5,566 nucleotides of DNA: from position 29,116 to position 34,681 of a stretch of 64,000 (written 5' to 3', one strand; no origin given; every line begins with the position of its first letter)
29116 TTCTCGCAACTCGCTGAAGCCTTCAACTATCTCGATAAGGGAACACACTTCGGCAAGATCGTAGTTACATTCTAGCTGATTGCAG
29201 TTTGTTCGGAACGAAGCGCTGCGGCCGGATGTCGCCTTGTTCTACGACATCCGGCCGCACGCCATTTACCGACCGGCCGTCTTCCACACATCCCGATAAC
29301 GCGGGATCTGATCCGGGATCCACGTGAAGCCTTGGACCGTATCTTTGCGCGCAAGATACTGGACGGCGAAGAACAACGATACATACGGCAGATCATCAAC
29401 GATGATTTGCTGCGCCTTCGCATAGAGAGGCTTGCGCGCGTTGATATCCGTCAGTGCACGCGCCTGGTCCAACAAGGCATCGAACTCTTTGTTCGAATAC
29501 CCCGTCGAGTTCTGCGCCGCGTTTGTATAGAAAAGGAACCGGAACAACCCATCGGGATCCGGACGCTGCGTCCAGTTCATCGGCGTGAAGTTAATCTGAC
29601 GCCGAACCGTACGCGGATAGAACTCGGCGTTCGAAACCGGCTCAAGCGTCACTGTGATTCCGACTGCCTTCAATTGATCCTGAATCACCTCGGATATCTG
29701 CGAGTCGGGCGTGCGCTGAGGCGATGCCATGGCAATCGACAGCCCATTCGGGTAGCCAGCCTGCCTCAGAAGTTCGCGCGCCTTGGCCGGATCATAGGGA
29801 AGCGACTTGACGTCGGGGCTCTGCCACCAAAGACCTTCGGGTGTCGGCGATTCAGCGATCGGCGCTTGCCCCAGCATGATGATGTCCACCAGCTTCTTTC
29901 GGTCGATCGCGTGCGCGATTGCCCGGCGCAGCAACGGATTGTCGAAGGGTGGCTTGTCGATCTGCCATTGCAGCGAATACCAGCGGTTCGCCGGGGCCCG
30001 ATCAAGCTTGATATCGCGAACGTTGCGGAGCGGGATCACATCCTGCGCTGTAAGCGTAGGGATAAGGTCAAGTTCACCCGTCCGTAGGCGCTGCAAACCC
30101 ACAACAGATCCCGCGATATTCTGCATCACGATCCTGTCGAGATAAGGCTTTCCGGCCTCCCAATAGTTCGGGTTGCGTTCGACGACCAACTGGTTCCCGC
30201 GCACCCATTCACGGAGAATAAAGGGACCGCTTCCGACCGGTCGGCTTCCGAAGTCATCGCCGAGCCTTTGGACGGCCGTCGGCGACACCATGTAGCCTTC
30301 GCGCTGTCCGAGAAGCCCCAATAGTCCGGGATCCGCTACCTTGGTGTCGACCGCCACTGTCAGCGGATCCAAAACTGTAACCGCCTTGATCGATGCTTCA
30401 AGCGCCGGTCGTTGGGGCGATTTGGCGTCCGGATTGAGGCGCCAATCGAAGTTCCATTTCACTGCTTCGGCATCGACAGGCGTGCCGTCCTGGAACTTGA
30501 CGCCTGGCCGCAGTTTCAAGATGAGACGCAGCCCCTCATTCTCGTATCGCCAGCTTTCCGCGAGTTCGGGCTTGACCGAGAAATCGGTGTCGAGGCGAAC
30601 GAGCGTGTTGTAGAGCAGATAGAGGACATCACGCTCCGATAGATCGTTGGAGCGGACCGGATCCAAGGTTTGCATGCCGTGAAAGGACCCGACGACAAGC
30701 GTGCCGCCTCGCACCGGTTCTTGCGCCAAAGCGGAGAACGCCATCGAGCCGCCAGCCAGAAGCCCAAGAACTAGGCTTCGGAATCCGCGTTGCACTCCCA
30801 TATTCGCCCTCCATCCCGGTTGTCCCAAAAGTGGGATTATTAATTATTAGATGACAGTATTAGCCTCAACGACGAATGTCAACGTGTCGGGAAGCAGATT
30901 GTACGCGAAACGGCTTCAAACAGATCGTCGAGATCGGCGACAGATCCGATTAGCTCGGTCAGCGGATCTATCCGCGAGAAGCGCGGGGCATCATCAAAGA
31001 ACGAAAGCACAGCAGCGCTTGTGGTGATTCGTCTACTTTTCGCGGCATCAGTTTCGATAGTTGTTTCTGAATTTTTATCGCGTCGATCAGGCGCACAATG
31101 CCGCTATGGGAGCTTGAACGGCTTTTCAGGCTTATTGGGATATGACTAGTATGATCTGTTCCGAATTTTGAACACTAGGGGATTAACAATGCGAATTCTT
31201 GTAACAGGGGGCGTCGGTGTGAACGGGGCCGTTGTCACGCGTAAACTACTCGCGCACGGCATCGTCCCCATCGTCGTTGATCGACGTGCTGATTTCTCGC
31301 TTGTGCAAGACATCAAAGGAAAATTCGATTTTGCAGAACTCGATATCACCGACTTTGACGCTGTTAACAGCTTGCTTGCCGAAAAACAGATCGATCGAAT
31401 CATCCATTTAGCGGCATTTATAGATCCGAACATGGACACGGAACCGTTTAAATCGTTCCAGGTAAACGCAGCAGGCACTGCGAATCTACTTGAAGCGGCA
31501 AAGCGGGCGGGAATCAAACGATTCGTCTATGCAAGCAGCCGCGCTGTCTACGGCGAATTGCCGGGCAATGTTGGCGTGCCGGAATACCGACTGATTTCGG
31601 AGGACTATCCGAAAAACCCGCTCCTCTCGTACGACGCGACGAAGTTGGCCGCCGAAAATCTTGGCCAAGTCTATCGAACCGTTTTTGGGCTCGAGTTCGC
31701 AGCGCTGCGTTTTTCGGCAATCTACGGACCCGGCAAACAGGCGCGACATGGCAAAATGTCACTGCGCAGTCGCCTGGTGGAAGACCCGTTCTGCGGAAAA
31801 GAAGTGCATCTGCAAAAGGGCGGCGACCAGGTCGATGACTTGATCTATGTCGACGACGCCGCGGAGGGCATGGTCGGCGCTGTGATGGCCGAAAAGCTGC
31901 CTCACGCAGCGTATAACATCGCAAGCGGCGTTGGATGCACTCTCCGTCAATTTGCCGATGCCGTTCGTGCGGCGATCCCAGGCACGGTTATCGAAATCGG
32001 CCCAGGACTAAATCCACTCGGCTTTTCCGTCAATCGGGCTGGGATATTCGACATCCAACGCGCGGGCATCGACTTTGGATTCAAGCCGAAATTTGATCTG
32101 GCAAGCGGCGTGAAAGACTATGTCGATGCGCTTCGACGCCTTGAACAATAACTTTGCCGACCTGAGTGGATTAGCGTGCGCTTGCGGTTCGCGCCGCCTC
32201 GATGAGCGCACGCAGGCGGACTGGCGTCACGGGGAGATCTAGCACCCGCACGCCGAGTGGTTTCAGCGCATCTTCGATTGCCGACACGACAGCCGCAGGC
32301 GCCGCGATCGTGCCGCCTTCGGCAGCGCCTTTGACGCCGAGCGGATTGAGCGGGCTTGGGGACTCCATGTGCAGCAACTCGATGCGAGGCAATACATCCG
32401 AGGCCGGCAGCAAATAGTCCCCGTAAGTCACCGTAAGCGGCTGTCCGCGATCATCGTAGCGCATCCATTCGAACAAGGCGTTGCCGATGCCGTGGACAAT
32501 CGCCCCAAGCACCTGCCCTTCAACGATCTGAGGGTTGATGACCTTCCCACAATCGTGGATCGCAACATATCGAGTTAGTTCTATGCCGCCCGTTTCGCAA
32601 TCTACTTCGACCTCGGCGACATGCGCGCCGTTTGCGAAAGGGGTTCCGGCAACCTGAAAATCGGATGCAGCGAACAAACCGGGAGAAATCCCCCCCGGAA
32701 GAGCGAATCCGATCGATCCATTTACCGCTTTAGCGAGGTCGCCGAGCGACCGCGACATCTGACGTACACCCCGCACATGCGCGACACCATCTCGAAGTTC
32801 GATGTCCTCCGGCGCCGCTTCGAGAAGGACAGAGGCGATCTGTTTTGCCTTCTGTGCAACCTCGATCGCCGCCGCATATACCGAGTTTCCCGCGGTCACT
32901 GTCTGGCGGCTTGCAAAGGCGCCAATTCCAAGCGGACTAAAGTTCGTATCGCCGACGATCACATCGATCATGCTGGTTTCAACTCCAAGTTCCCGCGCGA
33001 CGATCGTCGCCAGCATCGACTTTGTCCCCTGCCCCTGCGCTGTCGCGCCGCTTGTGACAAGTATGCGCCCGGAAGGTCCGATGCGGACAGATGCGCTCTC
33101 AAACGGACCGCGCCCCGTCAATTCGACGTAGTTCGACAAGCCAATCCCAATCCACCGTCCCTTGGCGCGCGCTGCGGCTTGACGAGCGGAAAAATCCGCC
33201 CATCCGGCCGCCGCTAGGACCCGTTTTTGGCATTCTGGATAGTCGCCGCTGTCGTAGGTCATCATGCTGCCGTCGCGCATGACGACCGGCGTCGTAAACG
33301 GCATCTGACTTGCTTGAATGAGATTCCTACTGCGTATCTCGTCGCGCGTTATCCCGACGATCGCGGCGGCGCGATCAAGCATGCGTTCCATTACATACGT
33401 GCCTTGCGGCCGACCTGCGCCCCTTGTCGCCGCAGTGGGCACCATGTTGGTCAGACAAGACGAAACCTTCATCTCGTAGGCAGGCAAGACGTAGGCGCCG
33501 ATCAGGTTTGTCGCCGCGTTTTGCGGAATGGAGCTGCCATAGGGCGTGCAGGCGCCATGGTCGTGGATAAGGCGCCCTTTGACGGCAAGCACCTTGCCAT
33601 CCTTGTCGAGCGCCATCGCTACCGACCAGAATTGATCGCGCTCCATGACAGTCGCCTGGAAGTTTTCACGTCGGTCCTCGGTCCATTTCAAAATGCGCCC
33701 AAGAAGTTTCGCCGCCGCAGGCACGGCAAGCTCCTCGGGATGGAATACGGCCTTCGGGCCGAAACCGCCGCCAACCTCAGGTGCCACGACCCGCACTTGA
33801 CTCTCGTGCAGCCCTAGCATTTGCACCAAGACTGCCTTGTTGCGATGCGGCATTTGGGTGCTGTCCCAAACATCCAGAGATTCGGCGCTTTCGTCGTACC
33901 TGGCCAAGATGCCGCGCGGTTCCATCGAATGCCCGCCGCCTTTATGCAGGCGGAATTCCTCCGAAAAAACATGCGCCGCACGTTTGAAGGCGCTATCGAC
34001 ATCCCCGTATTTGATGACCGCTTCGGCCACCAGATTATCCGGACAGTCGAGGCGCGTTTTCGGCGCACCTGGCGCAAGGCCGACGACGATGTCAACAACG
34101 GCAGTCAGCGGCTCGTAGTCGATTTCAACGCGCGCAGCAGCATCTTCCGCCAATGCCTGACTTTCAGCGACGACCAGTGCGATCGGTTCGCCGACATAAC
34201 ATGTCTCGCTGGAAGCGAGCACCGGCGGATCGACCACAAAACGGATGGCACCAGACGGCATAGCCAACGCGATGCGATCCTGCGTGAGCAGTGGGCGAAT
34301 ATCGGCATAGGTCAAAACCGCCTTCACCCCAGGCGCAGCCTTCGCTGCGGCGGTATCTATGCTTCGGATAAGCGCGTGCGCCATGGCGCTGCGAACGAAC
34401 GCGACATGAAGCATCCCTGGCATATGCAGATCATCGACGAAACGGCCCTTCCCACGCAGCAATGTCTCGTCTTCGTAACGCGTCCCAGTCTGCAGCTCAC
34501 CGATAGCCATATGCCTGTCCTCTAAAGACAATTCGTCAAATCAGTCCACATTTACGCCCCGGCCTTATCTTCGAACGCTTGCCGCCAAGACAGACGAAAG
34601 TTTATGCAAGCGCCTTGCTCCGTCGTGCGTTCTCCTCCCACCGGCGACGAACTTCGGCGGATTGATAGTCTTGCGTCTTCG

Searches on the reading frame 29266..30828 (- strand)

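Call 22: search_protein_families(library=pfam, proteins=[window:29266-30828:-], max_evalue=0.00001)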
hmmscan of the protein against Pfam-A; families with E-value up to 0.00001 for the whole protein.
window:29266-30828:- (520 aa): 1 family
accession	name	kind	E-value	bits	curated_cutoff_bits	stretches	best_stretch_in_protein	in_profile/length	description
PF00496.27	SBP_bac_5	-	4.9e-88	296.2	32.4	1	85-437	2-365/368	Bacterial extracellular solute-binding proteins, family 5 Middle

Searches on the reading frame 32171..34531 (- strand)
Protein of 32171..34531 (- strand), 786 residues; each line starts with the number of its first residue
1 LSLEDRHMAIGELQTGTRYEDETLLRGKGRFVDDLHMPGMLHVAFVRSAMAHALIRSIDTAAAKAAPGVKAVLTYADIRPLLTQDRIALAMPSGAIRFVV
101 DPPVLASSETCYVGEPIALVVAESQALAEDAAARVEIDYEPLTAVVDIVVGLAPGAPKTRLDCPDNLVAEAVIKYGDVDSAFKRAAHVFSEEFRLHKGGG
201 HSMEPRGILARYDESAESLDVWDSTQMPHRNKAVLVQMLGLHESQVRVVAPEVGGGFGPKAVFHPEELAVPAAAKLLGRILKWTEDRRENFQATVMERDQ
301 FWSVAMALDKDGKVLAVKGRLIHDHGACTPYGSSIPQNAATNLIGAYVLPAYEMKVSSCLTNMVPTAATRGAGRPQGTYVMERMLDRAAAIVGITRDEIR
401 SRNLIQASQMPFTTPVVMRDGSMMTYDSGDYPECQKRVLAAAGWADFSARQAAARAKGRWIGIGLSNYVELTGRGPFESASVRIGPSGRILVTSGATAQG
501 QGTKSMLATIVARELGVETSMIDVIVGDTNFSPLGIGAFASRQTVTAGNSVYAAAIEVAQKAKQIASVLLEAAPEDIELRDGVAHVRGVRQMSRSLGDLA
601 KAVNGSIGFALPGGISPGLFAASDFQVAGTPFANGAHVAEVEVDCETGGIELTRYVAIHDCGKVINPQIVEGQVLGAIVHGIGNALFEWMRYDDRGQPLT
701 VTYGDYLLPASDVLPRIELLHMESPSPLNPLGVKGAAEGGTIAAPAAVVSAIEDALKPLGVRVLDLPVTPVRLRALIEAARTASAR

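Call 23: search_protein_families(library=pfam, proteins=[window:32171-34531:-], max_evalue=0.00001)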
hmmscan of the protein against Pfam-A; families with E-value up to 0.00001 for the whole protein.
window:32171-34531:- (786 aa): 3 families
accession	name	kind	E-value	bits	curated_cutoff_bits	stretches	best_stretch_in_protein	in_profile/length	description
PF02738.23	MoCoBD_1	-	5.1e-73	245.6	27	1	164-404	6-244/244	Molybdopterin cofactor-binding domain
PF20256.3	MoCoBD_2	-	7.1e-73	246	27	1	438-715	2-283/283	Molybdopterin cofactor-binding domain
PF01315.27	Ald_Xan_dh_C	-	1.9e-27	96.2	31.3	1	27-142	2-109/110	Aldehyde oxidase and xanthine dehydrogenase, a/b hammerhead domain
